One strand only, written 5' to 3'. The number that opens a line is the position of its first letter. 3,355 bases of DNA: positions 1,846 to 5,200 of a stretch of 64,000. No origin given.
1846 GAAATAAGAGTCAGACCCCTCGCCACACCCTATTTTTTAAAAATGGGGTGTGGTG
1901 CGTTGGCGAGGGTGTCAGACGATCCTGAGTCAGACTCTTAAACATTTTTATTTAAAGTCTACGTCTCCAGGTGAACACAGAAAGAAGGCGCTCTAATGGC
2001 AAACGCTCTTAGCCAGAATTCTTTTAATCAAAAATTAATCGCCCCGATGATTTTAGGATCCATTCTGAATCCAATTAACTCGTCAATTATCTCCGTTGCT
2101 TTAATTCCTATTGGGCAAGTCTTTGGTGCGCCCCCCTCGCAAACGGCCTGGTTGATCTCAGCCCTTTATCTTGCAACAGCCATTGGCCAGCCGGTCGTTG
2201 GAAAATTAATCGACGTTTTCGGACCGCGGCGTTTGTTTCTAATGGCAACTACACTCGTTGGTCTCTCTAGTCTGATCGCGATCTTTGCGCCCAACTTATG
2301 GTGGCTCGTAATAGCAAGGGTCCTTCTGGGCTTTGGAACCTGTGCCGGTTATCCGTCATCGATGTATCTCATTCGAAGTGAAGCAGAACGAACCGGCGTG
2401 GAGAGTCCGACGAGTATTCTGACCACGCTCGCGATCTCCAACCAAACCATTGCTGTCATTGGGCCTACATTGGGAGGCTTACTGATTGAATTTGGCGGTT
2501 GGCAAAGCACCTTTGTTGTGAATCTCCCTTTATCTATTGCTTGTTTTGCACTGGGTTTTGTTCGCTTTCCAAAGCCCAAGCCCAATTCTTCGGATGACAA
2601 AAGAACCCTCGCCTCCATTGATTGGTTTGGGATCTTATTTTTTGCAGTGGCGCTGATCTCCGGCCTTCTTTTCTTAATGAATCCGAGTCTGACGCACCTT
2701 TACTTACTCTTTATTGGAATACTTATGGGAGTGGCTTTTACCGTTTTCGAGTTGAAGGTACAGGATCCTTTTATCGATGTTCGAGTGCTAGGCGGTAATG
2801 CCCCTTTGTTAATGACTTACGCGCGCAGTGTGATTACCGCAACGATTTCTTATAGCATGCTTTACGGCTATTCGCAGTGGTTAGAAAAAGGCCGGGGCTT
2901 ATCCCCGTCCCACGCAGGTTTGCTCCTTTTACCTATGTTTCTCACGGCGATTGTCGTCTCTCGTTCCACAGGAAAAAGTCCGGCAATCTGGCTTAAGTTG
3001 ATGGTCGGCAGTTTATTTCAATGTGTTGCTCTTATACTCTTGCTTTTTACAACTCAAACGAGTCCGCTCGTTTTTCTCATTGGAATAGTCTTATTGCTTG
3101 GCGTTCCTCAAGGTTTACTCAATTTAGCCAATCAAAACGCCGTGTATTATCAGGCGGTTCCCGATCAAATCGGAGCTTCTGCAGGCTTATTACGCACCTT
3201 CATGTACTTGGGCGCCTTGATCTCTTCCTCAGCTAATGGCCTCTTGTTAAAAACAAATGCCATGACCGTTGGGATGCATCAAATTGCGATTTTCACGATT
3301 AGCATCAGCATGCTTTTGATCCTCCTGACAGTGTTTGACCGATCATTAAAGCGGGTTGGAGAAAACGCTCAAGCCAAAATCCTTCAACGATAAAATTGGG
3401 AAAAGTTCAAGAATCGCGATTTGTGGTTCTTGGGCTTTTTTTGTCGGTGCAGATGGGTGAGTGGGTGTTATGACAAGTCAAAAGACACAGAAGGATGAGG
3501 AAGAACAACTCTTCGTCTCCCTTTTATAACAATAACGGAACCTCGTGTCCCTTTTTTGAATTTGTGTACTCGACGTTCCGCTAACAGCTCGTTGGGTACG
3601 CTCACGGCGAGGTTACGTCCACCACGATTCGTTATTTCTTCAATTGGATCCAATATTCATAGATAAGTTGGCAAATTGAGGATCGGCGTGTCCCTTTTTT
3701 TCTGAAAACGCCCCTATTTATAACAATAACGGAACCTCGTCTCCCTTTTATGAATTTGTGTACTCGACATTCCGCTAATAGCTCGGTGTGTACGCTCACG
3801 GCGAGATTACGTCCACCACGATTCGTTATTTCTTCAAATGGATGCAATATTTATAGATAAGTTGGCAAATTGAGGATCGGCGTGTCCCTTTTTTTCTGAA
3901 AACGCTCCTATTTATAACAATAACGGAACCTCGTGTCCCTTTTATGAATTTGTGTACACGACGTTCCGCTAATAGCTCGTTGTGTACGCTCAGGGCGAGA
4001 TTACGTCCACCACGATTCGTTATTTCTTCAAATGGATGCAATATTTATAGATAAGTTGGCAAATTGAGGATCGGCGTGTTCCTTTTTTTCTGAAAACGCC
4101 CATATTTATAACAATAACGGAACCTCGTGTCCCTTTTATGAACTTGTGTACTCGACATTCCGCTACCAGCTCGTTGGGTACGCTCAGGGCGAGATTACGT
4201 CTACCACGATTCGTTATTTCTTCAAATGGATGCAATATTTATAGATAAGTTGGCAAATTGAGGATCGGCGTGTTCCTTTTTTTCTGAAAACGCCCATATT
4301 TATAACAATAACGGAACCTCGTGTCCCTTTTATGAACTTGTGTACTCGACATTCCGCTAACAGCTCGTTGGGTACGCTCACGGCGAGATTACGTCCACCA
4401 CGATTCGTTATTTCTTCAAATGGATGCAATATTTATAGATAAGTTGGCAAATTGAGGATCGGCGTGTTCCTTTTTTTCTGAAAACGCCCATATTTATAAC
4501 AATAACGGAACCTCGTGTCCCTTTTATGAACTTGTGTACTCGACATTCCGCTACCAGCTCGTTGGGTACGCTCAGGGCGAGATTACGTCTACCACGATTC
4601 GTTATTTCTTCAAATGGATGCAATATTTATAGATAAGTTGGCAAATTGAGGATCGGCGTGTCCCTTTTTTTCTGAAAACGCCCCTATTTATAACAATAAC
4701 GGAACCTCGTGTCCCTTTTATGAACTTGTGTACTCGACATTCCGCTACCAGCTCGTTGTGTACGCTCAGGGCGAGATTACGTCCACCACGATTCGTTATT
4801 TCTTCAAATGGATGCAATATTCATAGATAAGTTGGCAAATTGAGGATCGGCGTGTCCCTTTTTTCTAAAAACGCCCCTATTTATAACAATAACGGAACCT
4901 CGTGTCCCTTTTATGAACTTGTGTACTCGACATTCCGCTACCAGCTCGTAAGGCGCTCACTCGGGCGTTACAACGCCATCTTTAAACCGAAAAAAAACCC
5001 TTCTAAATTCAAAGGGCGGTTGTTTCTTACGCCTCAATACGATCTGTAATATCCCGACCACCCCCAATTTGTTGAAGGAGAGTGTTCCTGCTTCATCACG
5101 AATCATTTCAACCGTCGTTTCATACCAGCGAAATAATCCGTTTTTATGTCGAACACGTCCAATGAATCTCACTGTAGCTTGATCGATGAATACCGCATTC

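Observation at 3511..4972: Array A1: 7.5 near-identical 194-bp units with no indels between two convergent genes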

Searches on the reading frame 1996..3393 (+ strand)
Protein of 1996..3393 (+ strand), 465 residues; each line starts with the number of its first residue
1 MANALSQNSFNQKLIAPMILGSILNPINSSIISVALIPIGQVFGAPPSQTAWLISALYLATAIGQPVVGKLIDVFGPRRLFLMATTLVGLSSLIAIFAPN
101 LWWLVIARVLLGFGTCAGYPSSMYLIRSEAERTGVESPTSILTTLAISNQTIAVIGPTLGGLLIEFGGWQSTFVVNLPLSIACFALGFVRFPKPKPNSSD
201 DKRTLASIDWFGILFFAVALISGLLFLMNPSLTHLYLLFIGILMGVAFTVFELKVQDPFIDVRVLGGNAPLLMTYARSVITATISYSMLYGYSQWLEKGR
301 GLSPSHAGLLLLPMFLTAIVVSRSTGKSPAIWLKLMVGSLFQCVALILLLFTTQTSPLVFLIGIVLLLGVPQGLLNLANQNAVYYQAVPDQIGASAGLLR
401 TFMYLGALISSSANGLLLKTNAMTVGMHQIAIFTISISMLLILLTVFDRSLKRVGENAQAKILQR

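Call 14: find_encoding_contigs(protein=window:1996-3393:+, flank=6000, max_places=10)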
Protein window:1996-3393:+ (465 aa): no gene with exactly this product is on record in the collection.

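Call 15: search_protein_families(library=pfam, proteins=[window:1996-3393:+])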
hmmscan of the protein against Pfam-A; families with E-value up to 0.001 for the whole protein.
window:1996-3393:+ (465 aa): 2 families
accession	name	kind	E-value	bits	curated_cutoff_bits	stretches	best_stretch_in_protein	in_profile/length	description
PF07690.21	MFS_1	-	4.8e-41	141.3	33.4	1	19-410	2-346/347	Major Facilitator Superfamily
PF00083.30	Sugar_tr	-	8.2e-08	32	22.3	1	48-125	46-127/452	Sugar (and other) transporter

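Call 21: find_homologous_proteins(query=window:1996-3393:+, max_evalue=1e-50)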
Query window:1996-3393:+ (465 aa): 2646 proteins with E <= 1e-50 among 8000 candidates; the best 120 are listed.
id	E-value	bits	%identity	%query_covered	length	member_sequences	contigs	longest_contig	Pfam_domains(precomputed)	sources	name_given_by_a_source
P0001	2.3e-291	984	100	100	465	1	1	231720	PF00083.31,PF07690.22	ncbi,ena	-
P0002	1.8e-233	793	84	95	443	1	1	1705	PF00083.31,PF07690.22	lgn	-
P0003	6.9e-219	745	78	95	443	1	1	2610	PF00083.31,PF07690.22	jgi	jgi:MFS family permease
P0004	9.5e-218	742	77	95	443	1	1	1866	PF00083.31,PF07690.22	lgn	-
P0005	2.7e-214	730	77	95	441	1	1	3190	PF00083.31,PF07690.22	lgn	-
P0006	1.0e-211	722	73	99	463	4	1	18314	PF00083.31,PF07690.22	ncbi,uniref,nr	ncbi:MFS transporter [Bacillus xiapuensis]|uniref:MFS transporter n=1 Tax=Bacillus xiapuensis TaxID=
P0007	6.7e-210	716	72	99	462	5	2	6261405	PF00083.31,PF07690.22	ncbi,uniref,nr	ncbi:MFS transporter [Bacillus salipaludis]|uniref:MFS transporter n=2 Tax=Bacillus salipaludis TaxI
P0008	1.3e-209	715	71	98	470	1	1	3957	PF00083.31,PF07690.22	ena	-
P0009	1.6e-209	714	71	99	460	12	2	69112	PF00083.31,PF07690.22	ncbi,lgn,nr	ncbi:MFS transporter [Heyndrickxia ginsengihumi]|nr:MFS transporter [Heyndrickxia ginsengihumi] MCM3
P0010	6.3e-209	712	71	98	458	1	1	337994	PF00083.31,PF07690.22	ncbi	ncbi:MFS transporter [Microbacteriaceae bacterium 4G12]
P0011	2.1e-208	711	73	97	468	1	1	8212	PF00083.31,PF07690.22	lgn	-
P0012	2.9e-208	710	70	99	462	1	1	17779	PF00083.31,PF07690.22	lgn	-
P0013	8.8e-208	709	71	97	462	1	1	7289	PF00083.31,PF07690.22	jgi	jgi:MFS family permease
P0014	6.9e-206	702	70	99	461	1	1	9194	PF00083.31,PF07690.22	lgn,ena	-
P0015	3.4e-204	697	76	94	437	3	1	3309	PF00083.31,PF07690.22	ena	-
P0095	2.8e-158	546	57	97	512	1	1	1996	PF00083.31,PF07690.22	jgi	jgi:MFS family permease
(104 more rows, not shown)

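Call 22: find_encoding_contigs(protein=P0001, flank=10000, max_places=10)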
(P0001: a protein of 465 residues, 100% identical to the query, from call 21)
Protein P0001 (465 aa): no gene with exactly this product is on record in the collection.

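Call 23: find_encoding_contigs(protein=P0002, flank=10000, max_places=10)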
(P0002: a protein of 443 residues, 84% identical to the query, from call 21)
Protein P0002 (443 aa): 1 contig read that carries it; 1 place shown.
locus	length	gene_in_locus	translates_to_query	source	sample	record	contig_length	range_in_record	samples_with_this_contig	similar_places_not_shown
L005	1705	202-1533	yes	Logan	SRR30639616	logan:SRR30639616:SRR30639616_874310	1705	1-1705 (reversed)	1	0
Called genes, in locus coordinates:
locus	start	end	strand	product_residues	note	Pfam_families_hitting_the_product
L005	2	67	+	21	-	?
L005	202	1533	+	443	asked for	PF00083:Sugar_tr (weak), PF07690:MFS_1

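Call 54: list_cluster_members(proteins=[P0001, P0002, P0003])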
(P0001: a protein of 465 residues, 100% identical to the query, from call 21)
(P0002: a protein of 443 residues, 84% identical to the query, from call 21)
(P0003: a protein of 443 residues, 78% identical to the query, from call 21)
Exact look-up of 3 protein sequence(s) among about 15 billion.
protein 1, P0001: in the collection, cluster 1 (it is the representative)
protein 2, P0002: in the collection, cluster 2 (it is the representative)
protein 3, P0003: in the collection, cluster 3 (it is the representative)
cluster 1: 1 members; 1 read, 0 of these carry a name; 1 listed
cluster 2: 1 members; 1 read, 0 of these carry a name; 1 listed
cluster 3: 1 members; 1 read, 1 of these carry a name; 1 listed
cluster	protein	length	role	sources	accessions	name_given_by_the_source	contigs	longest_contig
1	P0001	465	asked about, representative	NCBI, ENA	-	-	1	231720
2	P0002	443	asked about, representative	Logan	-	-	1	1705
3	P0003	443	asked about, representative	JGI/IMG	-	MFS family permease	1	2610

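Call 55: find_encoding_contigs(protein=P0003, flank=10000)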
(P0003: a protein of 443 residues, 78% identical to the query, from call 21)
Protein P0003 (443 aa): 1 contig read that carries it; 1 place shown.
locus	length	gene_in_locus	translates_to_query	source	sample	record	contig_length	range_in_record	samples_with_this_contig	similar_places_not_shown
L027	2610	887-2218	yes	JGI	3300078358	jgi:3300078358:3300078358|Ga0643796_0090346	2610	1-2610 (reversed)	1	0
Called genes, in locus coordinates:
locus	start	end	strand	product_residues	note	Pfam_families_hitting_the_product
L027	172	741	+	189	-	PF00857:Isochorismatase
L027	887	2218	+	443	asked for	PF00083:Sugar_tr, PF07690:MFS_1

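Call 56: find_encoding_contigs(protein=P0005, flank=10000)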
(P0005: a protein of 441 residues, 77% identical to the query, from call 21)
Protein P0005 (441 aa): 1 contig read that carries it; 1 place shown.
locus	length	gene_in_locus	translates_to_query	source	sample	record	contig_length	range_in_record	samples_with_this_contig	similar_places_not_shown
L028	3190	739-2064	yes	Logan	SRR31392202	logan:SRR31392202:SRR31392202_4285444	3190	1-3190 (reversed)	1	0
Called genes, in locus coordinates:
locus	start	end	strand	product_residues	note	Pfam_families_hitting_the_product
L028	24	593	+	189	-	PF00857:Isochorismatase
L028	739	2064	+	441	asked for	PF07690:MFS_1, PF00083:Sugar_tr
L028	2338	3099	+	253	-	PF00106:adh_short, PF13561:adh_short_C2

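Call 57: find_encoding_contigs(protein=P0004, flank=10000)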
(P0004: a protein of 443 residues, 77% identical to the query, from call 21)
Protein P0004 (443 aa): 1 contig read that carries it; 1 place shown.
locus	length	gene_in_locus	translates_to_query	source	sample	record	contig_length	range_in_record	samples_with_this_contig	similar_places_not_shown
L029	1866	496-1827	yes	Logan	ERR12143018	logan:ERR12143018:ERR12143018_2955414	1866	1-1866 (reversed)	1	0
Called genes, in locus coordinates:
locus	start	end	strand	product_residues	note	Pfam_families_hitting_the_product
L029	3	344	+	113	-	?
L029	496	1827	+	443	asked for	PF00083:Sugar_tr, PF07690:MFS_1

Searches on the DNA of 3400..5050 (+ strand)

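Call 11: search_rna_families(source=window, start=3400, end=5050, threshold=evalue, max_evalue=10)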
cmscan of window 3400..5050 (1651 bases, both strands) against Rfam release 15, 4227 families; matches with E-value up to 10: 2.
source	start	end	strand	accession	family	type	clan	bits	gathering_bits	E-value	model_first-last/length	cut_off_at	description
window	3846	3894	+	RF02838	Ref55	Gene; sRNA;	-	20.9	43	6.5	1-54/54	no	Enterococcus sRNA 55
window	4622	4670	+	RF02838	Ref55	Gene; sRNA;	-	20.9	43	6.5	1-54/54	no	Enterococcus sRNA 55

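Call 42: search_dna_similar(query=window:4101-4488:+, collection=plasmids, mode=distant, max_evalue=0.1)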
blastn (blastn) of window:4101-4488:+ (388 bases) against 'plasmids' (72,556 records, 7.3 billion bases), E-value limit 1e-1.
No match.

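Call 44: search_dna_similar(query=window:4101-4488:+, collection=phages, mode=distant, max_evalue=0.1)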
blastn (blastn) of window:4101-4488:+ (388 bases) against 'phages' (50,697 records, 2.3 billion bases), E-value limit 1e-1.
No match.

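Call 62: build_rna_model(alignment_id=A5)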
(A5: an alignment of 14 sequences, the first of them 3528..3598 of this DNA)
Model R1 built from alignment A5 (14 sequences, 74 columns); structure: RNAalifold consensus: no base pair, so sequence only.
model positions 71; base pairs 0; branch points 0; effective number of sequences 14; information 0.777 bits per position. No base pairs: searches with it score sequence only.

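Call 82: build_rna_model(alignment_id=A7, structure=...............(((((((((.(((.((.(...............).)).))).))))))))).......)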
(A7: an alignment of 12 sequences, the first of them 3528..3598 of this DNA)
Model R2 built from alignment A7 (12 sequences, 73 columns); structure: as given.
model positions 71; base pairs 15; branch points 0; effective number of sequences 3.93; information 0.793 bits per position. Calibrated on 0.2 Mb of random sequence (short: E-values are rough).
structure used (alignment columns):
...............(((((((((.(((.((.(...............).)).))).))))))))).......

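Call 83: search_with_rna_model(model_id=R2, source=window, filters=off, max_evalue=10)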
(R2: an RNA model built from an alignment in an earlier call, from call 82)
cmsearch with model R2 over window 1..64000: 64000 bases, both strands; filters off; matches with E-value up to 10: 40.
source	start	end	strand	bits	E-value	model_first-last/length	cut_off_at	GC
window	3528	3598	-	94.7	6.3e-23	1-71/71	no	0.45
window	4304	4374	-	93.4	1.4e-22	1-71/71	no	0.45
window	4692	4762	-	92.8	2e-22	1-71/71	no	0.45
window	4110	4180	-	92.5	2.4e-22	1-71/71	no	0.46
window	4498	4568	-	92.5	2.4e-22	1-71/71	no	0.46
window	3916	3986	-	91.8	3.6e-22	1-71/71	no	0.42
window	4885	4955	-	90.7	7.3e-22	1-71/71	no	0.48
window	3722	3792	-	88.2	3.4e-21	1-71/71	no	0.42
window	58772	58842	-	84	4.5e-20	1-71/71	no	0.46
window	58966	59036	-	82.9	8.8e-20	1-71/71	no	0.44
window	58578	58648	-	81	2.8e-19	1-71/71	no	0.48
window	58384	58454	-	58.9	2.3e-13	1-71/71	no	0.35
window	15325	15393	+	55.4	2e-12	1-71/71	no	0.41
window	3911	3976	+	23.3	0.00078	1-71/71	no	0.39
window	3523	3588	+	19.4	0.0086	1-71/71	no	0.41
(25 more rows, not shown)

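Call 84: search_with_rna_model(model_id=R2, sources=[L005, L027, L028, L029], filters=off, max_evalue=10, show_alignments=2)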
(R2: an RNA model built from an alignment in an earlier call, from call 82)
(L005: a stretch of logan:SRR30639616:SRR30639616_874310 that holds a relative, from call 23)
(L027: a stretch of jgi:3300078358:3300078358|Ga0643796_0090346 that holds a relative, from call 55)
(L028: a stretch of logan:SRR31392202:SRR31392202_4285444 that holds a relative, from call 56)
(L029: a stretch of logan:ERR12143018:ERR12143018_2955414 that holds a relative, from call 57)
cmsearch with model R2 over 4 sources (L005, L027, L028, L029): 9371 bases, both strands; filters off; matches with E-value up to 10: 10.
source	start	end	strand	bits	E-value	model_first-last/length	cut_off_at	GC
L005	1575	1644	-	11.4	0.18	1-71/71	no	0.34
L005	58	111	+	8.6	0.97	1-71/71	no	0.43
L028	2066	2110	+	8.1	1.3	17-65/71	no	0.22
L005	825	894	-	7.9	1.5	1-71/71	no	0.39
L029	619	648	+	7.8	1.6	1-71/71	no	0.53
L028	2093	2135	-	6.7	3.1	1-71/71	no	0.23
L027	1010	1039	+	6.7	3.1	1-71/71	no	0.5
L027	72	129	-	6.6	3.3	1-71/71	no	0.31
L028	593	644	-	5.4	6.9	1-71/71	no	0.37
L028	1273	1287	+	4.8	10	34-48/71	no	0.27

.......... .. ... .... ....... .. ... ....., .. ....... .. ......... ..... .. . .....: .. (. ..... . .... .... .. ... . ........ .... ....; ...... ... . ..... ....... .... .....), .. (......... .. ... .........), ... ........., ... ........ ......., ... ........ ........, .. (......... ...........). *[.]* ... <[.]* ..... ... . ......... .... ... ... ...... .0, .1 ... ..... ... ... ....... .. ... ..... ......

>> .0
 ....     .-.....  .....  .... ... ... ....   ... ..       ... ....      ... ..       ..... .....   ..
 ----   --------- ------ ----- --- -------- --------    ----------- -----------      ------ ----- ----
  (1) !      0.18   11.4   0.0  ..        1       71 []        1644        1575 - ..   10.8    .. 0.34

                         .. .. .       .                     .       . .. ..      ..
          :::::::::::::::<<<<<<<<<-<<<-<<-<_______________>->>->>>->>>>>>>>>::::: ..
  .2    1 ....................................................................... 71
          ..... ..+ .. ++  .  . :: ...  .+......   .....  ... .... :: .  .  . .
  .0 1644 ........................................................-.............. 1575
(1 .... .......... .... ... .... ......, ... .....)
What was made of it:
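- Tried and rejected: It gave only a weak, unpaired match in L005 (call 84).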

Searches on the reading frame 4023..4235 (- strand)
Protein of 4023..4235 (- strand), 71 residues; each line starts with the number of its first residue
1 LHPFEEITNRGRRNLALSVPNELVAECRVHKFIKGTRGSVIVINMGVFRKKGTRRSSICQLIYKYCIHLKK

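Call 75: search_protein_representatives(alignment_id=A6)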
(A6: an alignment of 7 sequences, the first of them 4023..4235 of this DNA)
Query: 7 sequences, 71 profile positions. Proteins with E-value up to 0.001 (for the whole library): 0; up to 1e-10: 0; up to 1e-30: 0. The best 0 are listed.

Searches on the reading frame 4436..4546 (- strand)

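Call 34: search_protein_families(library=pfam, max_evalue=10, proteins=[window:4436-4546:-])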
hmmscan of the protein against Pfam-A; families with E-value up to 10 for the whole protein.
seq(37 aa): 1 family
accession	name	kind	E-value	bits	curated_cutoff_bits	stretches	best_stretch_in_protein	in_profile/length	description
PF04905.18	NCD2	-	0.12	12.9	25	1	1-28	45-72/125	NAB conserved region 2 (NCD2)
